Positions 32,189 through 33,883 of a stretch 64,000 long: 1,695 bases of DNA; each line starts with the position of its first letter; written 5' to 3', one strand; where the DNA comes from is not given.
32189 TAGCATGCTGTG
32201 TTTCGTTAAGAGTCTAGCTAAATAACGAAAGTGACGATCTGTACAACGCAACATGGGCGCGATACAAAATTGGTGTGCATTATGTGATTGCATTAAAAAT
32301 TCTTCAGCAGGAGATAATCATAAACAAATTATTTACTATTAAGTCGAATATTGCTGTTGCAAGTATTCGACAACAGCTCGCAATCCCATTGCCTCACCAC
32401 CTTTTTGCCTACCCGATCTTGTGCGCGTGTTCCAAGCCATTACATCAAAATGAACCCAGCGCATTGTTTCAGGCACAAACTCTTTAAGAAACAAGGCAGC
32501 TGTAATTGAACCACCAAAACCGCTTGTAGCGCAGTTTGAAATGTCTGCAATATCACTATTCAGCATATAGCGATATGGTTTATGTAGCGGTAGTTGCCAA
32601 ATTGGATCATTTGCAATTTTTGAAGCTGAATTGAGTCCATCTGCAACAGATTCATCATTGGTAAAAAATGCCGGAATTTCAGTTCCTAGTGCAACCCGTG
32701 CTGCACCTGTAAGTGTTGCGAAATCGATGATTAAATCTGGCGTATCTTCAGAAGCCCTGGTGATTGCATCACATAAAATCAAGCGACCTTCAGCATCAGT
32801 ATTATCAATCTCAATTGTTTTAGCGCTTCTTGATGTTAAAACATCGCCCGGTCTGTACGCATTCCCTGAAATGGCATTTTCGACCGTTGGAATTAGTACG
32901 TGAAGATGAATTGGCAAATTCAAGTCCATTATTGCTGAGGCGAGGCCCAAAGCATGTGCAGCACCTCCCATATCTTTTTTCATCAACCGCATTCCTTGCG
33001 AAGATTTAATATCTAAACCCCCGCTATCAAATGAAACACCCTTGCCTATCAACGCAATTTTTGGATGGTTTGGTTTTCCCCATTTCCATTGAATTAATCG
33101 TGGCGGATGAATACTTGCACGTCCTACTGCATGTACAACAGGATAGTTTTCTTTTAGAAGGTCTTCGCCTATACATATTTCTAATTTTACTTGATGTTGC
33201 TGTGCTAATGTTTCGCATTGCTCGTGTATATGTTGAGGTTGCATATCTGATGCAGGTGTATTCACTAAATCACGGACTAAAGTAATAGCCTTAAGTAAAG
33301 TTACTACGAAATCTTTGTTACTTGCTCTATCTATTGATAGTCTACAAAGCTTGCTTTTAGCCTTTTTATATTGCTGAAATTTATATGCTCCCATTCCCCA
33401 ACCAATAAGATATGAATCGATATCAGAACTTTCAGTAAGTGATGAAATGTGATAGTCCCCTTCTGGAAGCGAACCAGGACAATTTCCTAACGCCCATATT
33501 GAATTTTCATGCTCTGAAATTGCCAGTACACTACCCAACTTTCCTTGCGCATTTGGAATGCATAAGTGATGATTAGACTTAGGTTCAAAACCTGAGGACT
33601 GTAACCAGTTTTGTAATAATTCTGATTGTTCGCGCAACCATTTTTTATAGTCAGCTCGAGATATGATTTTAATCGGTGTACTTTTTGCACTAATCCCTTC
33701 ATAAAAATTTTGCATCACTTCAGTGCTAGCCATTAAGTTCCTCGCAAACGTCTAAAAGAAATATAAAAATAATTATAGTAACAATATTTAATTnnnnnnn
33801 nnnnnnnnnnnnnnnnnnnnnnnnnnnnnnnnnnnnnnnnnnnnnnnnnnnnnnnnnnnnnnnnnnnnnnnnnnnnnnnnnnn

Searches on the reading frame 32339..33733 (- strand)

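Call 40: search_protein_families(library=pfam, proteins=[window:32339-33733:-], max_evalue=0.001)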
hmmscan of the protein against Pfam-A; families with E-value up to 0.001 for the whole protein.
window:32339-33733:- (464 aa): 2 families
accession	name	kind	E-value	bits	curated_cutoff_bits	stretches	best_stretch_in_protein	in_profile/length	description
PF00883.26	Peptidase_M17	-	4.9e-107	358.2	25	1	152-454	2-309/310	Cytosol aminopeptidase family, catalytic domain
PF21337.3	Peptidase_M17_N_1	-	1e-23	84.1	27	1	20-133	2-116/118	M17 aminopeptidase, N-terminal domain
